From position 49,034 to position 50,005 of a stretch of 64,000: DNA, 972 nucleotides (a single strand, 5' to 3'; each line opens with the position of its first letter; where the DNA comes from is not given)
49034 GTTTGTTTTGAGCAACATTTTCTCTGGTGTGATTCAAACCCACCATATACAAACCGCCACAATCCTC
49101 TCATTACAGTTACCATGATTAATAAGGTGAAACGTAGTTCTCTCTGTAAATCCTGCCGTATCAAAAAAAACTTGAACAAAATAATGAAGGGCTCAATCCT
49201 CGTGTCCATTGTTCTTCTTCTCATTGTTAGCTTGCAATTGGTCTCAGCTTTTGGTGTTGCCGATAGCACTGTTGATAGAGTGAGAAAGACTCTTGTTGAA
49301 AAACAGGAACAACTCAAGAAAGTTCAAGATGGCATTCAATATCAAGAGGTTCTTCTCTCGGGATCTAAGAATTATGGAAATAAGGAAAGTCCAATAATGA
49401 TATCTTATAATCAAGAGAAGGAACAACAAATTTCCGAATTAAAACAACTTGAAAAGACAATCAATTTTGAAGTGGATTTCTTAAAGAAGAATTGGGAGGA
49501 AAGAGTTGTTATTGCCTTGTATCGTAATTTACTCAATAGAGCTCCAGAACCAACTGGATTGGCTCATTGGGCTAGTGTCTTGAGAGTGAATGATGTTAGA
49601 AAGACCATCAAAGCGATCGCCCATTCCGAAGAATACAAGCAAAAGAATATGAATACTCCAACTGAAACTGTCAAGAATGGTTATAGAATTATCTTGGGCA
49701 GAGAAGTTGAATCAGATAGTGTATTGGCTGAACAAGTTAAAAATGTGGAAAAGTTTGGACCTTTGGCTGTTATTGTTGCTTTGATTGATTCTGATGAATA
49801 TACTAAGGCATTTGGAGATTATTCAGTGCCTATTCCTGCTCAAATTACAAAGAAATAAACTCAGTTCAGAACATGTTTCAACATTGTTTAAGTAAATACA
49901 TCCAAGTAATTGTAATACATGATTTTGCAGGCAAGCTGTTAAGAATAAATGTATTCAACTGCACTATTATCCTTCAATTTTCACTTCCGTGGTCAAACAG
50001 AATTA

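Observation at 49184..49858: Secreted DUF4214 protein, a predominantly bacterial domain in an amoebozoan gene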

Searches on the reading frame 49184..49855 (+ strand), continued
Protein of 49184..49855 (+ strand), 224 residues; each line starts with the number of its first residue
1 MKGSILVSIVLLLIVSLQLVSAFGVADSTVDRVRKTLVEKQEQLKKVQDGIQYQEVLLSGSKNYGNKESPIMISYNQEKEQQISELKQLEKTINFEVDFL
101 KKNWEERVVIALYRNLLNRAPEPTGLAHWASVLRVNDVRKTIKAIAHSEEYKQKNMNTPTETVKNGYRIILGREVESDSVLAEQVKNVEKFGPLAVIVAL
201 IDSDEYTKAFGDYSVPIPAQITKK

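Call 39: predict_structure(alignment_id=A3)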
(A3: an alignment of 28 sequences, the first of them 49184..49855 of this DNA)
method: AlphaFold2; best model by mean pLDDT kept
length: 224 residues; sequences in the alignment: 28
mean_pLDDT: 81.9   pTM: 0.64
mean pLDDT of the five models: 81.9, 80.3, 79.0, 78.2, 77.5
residues with pLDDT >= 90: 88; 70-90: 94; 50-70: 36; < 50: 6
segments of 3 or more residues with pLDDT < 50: 220-224
pLDDT, mean of each block of 10 residues (from residue 1): 63 66 60 77 79 75 66 83 84 84 88 90 95 92 93 86 92 94 95 93 92 72 40
secondary structure, 60 per line:
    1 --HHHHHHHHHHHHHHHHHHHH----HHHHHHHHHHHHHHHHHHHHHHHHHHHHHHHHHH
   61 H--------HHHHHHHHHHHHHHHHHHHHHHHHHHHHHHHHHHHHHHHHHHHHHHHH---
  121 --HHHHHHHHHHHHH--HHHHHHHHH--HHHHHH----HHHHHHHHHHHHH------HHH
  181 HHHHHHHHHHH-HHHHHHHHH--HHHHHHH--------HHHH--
elements in order: H3-22 H27-61 H70-117 H123-135 H138-146 H149-154 H159-171 H178-191 H193-201 H204-210 H219-222

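Call 43: fold_search(model_id=the predicted structure, library=pdb)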
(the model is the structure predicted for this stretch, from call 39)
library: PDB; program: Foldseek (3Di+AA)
matches with E <= 10: 122; with E <= 0.001: 37
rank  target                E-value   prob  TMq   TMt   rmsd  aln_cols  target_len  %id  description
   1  8imk_1                1.2e-05  1.00  0.46  0.25   2.0       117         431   27  D3-D4, D1-D2, D'3-D'4, D'1-D'2 cylinder in cyanobacterial phycobilisome from Anthocerotibacter panamensis (Cluster C) (released 2023-10-25)
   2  3pru_D                1.6e-05  1.00  0.45  0.72   2.0       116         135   29  Crystal Structure of Phycobilisome 32.1 kDa linker polypeptide, phycocyanin-associated, rod 1 (fragment 14-158) from S (released 2010-12-15)
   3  3pru_C                1.6e-05  1.00  0.47  0.73   2.1       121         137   30  Crystal Structure of Phycobilisome 32.1 kDa linker polypeptide, phycocyanin-associated, rod 1 (fragment 14-158) from S (released 2010-12-15)
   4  3nph                  2.5e-05  1.00  0.45  0.74   2.2       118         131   33  Crystal structure of the pfam00427 domain from Synechocystis sp. PCC 6803 (released 2011-06-29)
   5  3osj_C                3.3e-05  1.00  0.45  0.72   2.8       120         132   22  X-Ray Structure of Phycobilisome LCM core-membrane linker polypeptide (fragment 254-400) from Synechocystis sp. PCC 68 (released 2010-10-06)
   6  9wg7_Z1               3.9e-05  1.00  0.47  0.37   2.8       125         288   30  The structure of phycobilisome with a bicylindrical core from the cyanobacterium Synechococcus elongatus PCC 7942 (released 2026-04-01)
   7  3pru_A                4.3e-05  1.00  0.47  0.71   2.2       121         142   30  Crystal Structure of Phycobilisome 32.1 kDa linker polypeptide, phycocyanin-associated, rod 1 (fragment 14-158) from S (released 2010-12-15)
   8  8to5_b                4.8e-05  1.00  0.45  0.47   5.4       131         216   27  Central rod disk in C1 symmetry of high-resolution phycobilisome quenched by OCP (local refinement) (released 2024-04-17)
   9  3osj_A                5.1e-05  1.00  0.45  0.72   2.7       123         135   22  X-Ray Structure of Phycobilisome LCM core-membrane linker polypeptide (fragment 254-400) from Synechocystis sp. PCC 68 (released 2010-10-06)
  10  3ohw_A                5.3e-05  1.00  0.46  0.78   2.1       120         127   23  X-Ray Structure of Phycobilisome LCM core-membrane linker polypeptide (fragment 721-860) from Synechocystis sp. PCC 68 (released 2010-09-01)
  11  7sc8_BL               5.3e-05  1.00  0.46  0.36   2.2       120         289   31  Synechocystis PCC 6803 Phycobilisome rod from PBS sample (released 2022-08-31)
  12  8hfq_l                5.3e-05  1.00  0.45  0.38   2.5       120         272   32  Cryo-EM structure of CpcL-PBS from cyanobacterium Synechocystis sp. PCC 6803 (released 2023-11-08)
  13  7ext_N1               5.6e-05  1.00  0.45  0.36   2.7       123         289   28  Cryo-EM structure of cyanobacterial phycobilisome from Synechococcus sp. PCC 7002 (released 2021-10-06)
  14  2l3w_MODEL_1_A        9.6e-05  1.00  0.45  0.68   2.5       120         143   29  Solution NMR Structure of the PBS linker domain of phycobilisome rod linker polypeptide from Synechococcus elo (released 2010-12-15)
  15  9v7g_X                9.6e-05  1.00  0.47  0.51   2.4       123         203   28  Phycobilisome Rx rod from Gloeobacter violaceus PCC 7421 (released 2025-09-24)
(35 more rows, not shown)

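Call 48: find_related_loci(query=window:49184-49855:+, collection=viral_contigs, flank=3000)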
Query window:49184-49855:+ (224 aa) in viral_contigs; peptide patterns used: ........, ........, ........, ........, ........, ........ (x = any residue, [..] = any of these).
38 stretches matched a pattern, but none encodes a relative of the query by tblastn (E <= 1e-3).

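Call 49: fold_search(model_id=the predicted structure, library=viral)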
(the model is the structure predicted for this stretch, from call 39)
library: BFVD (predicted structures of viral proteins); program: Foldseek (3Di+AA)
matches with E <= 10: 140; with E <= 0.001: 1
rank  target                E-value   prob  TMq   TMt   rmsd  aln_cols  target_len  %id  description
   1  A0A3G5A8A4            1.5e-04  1.00  0.30  0.18   7.2       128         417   26  DUF4214 domain-containing protein [Hyperionvirus sp.]
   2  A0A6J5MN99            1.3e-02  1.00  0.30  0.16   6.5       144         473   15  DUF4214 domain-containing protein [uncultured Caudovirales phage]
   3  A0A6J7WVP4            7.9e-02  0.99  0.31  0.30   6.6       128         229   16  Uncharacterized protein [uncultured Caudovirales phage]
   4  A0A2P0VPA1            1.1e-01  0.96  0.26  0.17   8.1       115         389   14  Uncharacterized protein [Tetraselmis virus 1]
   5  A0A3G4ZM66            1.1e-01  0.93  0.21  0.05  12.0       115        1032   19  Glycosyltransferase [Terrestrivirus sp.]
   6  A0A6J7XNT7            1.3e-01  0.96  0.24  0.09  10.8       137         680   17  DUF4214 domain-containing protein (Fragment) [uncultured Caudovirales phage]
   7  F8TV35                1.4e-01  1.00  0.32  0.18   4.1       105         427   20  (no name in the UniProt tables at hand)
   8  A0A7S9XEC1            1.7e-01  0.69  0.22  0.08  13.7       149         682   16  Uncharacterized protein [Virus NIOZ-UU159]
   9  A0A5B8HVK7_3          2.5e-01  0.96  0.24  0.05  19.1       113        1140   20  DUF4214 domain-containing protein [Mimiviridae sp. ChoanoV1]
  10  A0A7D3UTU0            3.0e-01  0.95  0.24  0.14   8.6        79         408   16  Uncharacterized protein [Fadolivirus FV1/VV64]
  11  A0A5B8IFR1            3.1e-01  0.72  0.20  0.26  11.8       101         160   18  Uncharacterized protein [Mimiviridae sp. ChoanoV1]
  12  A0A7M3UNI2            3.3e-01  0.66  0.24  0.15  15.0       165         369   17  Uncharacterized protein [Pyramimonas orientalis virus 01B]
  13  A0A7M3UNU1            5.0e-01  0.21  0.23  0.11  20.6       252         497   12  Uncharacterized protein [Pyramimonas orientalis virus]
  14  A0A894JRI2            6.6e-01  0.11  0.20  0.15  29.3       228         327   16  (no name in the UniProt tables at hand)
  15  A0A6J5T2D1            6.9e-01  0.47  0.19  0.03  15.0       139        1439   19  DUF4214 domain-containing protein [uncultured Caudovirales phage]
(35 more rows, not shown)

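Call 50: find_related_loci(query=window:49184-49855:+, collection=genome_contigs, flank=3000)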
Query window:49184-49855:+ (224 aa) in genome_contigs; peptide patterns used: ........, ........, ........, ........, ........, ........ (x = any residue, [..] = any of these).
301 stretches matched a pattern, but none encodes a relative of the query by tblastn (E <= 1e-3).

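Call 56: search_dna_similar(query=window:49184-49855:+, collection=plasmids, mode=protein, max_evalue=0.001, max_rows=15)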
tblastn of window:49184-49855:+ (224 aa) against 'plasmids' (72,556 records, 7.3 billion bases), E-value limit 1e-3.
No match.

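Call 57: search_dna_similar(query=window:49184-49855:+, collection=phages, mode=protein, max_evalue=0.001, max_rows=10)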
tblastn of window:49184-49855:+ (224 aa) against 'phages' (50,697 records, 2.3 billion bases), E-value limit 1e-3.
No match.

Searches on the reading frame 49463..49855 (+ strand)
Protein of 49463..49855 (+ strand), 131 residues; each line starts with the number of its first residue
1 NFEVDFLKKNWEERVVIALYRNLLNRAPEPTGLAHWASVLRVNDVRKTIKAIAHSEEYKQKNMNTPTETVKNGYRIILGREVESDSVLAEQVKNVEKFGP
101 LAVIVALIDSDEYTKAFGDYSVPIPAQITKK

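Call 27: find_homologous_proteins(query=A2, max_evalue=0.001)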
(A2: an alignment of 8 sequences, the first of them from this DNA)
Query A2 (8 sequences) (131 aa, profile of the alignment): 50 proteins with E <= 0.001 among 1150 candidates.
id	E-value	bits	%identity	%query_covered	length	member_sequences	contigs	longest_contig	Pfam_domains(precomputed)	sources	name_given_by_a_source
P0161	9.4e-63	228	29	84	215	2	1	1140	PF00427.27,PF13946.12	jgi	jgi:Phycobilisome Linker polypeptide/Domain of unknown function (DUF4214)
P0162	3.2e-56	207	28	84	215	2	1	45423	PF00427.27,PF13946.12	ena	-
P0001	6.7e-41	157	100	100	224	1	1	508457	PF00427.27,PF13946.12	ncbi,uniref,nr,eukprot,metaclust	ncbi:predicted protein [Naegleria gruberi]|uniref:Predicted protein n=1 Tax=Naegleria gruberi TaxID=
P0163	8.3e-40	154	34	84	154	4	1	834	PF00427.27,PF13946.12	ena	-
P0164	1.9e-39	152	32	84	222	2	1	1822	PF00427.27,PF13202.13,PF00036.39,PF13946.12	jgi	jgi:hypothetical protein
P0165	4.4e-39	151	34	85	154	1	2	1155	PF00427.27,PF13946.12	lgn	-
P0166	4.7e-39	151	31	84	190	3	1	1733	PF00427.27,PF13946.12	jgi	jgi:hypothetical protein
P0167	6.1e-39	151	33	84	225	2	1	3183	PF00427.27,PF13202.13,PF00036.39,PF13946.12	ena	-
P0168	2.7e-38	149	32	84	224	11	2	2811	PF00427.27,PF13202.13,PF00036.39,PF13946.12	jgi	jgi:hypothetical protein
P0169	4.2e-38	148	32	85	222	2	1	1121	PF00427.27,PF13202.13,PF00036.39,PF13946.12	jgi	jgi:hypothetical protein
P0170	6.2e-37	144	30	84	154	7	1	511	PF00427.27,PF13946.12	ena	-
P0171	6.3e-37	144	31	84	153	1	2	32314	PF00427.27,PF13946.12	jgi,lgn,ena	-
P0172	6.9e-37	144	29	84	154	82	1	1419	PF00427.27,PF13946.12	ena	-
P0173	8.5e-37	144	29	84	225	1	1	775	PF00427.27,PF13202.13,PF13946.12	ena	-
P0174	1.1e-36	143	28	83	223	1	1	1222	PF00427.27,PF00036.39,PF13946.12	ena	-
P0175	2.2e-36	142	30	89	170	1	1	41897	PF00427.27,PF13946.12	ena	-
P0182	1.1e-32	130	36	85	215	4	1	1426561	PF00427.27,PF13946.12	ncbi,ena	-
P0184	2.6e-27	113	34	85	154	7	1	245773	PF00427.27,PF13946.12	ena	-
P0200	2.2e-11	62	41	37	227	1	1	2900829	PF13946.12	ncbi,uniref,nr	ncbi:MAG: DUF4214 domain-containing protein [Acidithiobacillus caldus]|uniref:DUF4214 domain-contain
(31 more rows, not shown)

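Call 29: list_cluster_members(proteins=[P0182, P0184, P0162, P0171, P0175, P0161, P0163, P0168, P0172, P0200])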
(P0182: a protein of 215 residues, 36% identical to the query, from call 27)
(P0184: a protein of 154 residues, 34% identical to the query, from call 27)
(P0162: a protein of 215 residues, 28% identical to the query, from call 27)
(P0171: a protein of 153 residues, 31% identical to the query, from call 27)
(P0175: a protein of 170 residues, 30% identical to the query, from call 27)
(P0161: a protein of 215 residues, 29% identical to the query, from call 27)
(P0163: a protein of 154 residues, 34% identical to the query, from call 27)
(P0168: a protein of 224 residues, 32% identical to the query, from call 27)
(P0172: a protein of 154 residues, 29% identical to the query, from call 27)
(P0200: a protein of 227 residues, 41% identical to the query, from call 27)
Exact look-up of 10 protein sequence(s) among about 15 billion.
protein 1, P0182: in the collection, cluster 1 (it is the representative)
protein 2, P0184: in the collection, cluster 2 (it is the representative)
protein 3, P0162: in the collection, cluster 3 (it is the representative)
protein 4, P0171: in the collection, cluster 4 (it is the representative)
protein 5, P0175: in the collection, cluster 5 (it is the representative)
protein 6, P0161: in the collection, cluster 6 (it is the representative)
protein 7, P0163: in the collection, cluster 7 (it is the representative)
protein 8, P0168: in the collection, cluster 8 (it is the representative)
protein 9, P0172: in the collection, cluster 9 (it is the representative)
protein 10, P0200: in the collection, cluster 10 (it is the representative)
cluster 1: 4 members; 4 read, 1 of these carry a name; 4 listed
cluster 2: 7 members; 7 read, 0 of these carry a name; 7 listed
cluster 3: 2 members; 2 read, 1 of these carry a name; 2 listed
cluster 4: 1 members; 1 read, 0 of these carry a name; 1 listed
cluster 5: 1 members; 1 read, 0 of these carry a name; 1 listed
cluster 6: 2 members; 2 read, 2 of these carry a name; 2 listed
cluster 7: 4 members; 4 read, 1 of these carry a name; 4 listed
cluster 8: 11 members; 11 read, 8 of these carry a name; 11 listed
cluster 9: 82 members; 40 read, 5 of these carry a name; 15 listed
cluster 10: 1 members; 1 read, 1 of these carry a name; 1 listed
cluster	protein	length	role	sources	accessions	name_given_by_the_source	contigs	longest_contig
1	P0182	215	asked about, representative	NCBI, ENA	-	-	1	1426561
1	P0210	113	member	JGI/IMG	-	hypothetical protein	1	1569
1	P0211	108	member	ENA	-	-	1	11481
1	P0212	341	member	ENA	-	-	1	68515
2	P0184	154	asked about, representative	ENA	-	-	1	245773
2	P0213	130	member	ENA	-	-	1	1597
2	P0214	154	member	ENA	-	-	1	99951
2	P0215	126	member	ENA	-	-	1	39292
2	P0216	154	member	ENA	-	-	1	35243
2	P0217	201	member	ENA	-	-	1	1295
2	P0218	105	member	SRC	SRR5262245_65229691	-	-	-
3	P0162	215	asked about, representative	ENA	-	-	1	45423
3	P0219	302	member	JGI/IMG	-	Phycobilisome Linker polypeptide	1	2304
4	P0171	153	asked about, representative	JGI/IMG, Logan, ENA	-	-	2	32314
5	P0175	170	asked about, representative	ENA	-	-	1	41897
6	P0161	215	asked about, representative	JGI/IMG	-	Phycobilisome Linker polypeptide/Domain of unknown function (DUF4214)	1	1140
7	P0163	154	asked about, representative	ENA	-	-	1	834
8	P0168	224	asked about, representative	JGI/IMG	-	hypothetical protein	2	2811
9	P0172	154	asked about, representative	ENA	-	-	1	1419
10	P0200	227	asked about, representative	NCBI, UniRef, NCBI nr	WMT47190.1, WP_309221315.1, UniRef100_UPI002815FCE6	MAG: DUF4214 domain-containing protein [Acidithiobacillus caldus] | DUF4214 domain-containing protein n=1 Tax=Acidithiobacillus caldus TaxID=33059 ... | DUF4214 domain-containing protein [Acidithiobacillus caldus]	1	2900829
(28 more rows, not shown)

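Call 30: find_encoding_contigs(protein=P0182, flank=6000, max_places=3)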
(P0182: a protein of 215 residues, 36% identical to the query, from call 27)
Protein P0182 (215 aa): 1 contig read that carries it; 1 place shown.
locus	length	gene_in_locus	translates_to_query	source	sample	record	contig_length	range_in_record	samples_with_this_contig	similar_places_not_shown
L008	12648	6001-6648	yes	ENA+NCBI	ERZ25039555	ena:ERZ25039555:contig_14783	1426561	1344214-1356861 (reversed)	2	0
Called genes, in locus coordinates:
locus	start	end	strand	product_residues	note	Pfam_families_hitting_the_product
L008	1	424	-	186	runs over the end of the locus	-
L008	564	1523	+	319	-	PF13442:Cytochrome_CBB3 (faint), PF00034:Cytochrom_C (faint)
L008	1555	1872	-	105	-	-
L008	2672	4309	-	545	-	PF14312:FG-GAP_2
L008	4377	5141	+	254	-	PF13531:SBP_bac_11, PF01547:SBP_bac_1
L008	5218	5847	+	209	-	PF13532:2OG-FeII_Oxy_2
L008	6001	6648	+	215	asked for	PF13946:DUF4214, PF00427:PBS_linker_poly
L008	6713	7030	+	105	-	-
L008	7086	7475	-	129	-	PF08450:SGL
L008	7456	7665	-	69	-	PF08450:SGL (weak)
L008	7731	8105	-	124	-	-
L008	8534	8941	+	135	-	PF14343:PrcB_C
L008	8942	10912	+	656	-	PF22148:Fervidolysin_NPro-like, PF00082:Peptidase_S8, PF00041:fn3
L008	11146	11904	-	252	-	-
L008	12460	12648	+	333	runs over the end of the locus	PF13714:PEP_mutase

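Call 52: find_related_loci(query=A4, collection=genome_contigs, flank=3000)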
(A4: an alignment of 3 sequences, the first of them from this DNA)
Query A4 (131 aa) in genome_contigs; peptide patterns used: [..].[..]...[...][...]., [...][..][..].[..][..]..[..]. (x = any residue, [..] = any of these).
90 stretches matched a pattern; 12 encode a relative of the query (tblastn E <= 1e-3); 12 distinct loci.
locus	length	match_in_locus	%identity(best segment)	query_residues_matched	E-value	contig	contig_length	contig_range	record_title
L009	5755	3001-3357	32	15-125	1e-10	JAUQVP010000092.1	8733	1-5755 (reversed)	MAG: Thermostichales cyanobacterium HHBFW_bins_127 NODE_13652_length_8733_cov_28.573205, whole genome shotgun sequence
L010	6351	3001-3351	31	13-123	2e-10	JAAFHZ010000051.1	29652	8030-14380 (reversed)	MAG: Synechococcales cyanobacterium bin59.metabat.ball.084 WN_Cyanobacteriales_1_scaffold_51, whole genome shotgun seque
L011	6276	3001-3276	35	38-125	8e-10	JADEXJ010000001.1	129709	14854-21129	Pleurocapsales cyanobacterium LEGE 10410 NODE_1_length_129709_cov_3.84395, whole genome shotgun sequence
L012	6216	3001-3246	33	46-125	3e-10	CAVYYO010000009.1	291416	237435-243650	MAG: uncultured cyanobacterium isolate MFD02832.bin.1.68 genome assembly, contig: contig_19071, whole genome shotgun seq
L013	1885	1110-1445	33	20-125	1e-8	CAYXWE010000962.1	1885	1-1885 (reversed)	MAG TPA_asm: uncultured Pleurocapsa sp. isolate binchicken_co306_3 genome assembly, contig: NODE_28424_length_1885_cov_7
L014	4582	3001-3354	31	12-123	3e-8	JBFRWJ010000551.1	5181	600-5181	MAG: Spirulina sp. isolate 05_out_wi_sediment_bin.10 05outWiSedB10_c_000002317370, whole genome shotgun sequence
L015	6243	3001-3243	36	45-123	1e-7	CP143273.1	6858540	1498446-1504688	MAG: Phormidium sp. isolate R1S1 chromosome, complete genome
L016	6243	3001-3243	36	45-123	1e-7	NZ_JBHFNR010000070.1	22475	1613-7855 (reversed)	Floridaenema flaviceps BLCC-F50 bin2.fa-70, whole genome shotgun sequence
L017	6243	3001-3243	36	45-123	2e-7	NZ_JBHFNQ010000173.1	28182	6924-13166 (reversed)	Floridaenema aerugineum BLCC-F46 bin1.fa-173, whole genome shotgun sequence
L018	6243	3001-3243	36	45-123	2e-7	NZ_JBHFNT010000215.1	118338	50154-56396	Floridaenema evergladense BLCC-F167 bin1.fa-215, whole genome shotgun sequence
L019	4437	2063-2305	33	45-123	3e-7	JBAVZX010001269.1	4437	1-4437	MAG: Phormidium sp. isolate MFD04603_ilm_asm_bin3 k127_9354, whole genome shotgun sequence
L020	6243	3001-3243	32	45-123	1e-6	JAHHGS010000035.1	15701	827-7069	MAG: Aphanocapsa sp. GSE-SYN-MK-11-07L scaffold_131_c1, whole genome shotgun sequence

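Call 61: find_related_loci(query=A4, collection=metagenome_contigs, flank=5000)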
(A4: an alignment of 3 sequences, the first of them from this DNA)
Query A4 (131 aa) in metagenome_contigs; peptide patterns used: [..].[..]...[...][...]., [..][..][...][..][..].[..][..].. (x = any residue, [..] = any of these).
202 stretches matched a pattern; 7 encode a relative of the query (tblastn E <= 1e-3); 7 distinct loci.
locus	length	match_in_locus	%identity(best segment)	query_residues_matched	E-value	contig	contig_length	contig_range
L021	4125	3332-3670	34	14-123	6e-13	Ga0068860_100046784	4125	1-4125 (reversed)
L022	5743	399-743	35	15-123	2e-11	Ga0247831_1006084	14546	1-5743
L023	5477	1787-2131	35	15-123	2e-11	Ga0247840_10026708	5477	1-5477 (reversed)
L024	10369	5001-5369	33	11-123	7e-11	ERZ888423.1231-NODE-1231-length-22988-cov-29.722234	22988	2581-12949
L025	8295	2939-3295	32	15-125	8e-11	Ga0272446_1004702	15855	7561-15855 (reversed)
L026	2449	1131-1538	30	4-123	1e-10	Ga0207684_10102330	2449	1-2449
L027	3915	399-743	34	15-123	1e-10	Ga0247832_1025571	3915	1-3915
